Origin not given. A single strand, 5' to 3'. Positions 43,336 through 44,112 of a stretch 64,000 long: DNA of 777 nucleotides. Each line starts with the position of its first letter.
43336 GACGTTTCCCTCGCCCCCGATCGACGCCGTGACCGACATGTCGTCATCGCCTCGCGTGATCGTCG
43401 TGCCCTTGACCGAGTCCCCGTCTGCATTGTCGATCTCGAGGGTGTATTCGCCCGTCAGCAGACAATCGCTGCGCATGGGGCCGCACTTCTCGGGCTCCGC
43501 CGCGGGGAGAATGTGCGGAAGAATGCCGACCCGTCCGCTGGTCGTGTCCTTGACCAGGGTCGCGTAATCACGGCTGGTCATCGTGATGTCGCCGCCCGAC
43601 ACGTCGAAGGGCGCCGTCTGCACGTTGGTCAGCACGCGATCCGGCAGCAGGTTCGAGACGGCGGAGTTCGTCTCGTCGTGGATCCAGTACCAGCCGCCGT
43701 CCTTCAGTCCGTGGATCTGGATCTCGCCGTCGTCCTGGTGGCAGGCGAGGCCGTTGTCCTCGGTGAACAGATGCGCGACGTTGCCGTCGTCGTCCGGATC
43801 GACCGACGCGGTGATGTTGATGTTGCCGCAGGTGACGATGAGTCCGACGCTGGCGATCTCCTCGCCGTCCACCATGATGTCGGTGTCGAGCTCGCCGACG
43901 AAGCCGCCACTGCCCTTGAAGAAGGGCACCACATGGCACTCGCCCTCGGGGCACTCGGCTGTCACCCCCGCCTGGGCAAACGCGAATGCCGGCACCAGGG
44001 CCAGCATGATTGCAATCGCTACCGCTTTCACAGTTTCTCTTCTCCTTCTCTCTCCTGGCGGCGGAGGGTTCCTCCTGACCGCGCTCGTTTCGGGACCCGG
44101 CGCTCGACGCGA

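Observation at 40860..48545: Tandem array of four secreted-protein genes with homogenised ends and divergent C-terminal cassettes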

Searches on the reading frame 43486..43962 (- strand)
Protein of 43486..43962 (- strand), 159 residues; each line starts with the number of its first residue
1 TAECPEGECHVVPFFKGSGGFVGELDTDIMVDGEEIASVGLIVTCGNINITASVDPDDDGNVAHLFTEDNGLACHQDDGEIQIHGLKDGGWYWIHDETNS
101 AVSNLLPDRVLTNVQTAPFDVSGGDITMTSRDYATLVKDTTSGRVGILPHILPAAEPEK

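Call 66: predict_structure(alignment_id=A3)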
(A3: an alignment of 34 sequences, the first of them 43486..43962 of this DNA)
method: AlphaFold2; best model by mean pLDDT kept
length: 159 residues; sequences in the alignment: 34
mean_pLDDT: 89.6   pTM: 0.82
mean pLDDT of the five models: 89.6, 89.5, 88.7, 88.3, 87.3
residues with pLDDT >= 90: 103; 70-90: 47; 50-70: 8; < 50: 1
segments of 3 or more residues with pLDDT < 50: none
pLDDT, mean of each block of 10 residues (from residue 1): 77 93 96 93 92 96 96 90 95 91 92 86 88 89 90 67
secondary structure, 60 per line:
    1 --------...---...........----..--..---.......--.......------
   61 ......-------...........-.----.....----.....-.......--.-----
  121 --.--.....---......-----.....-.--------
elements in order: E9-11 E15-25 E39-45 E48-54 E61-66 E74-84 E91-95 E100-104 H108-112 E126-130 E134-139 E145-149
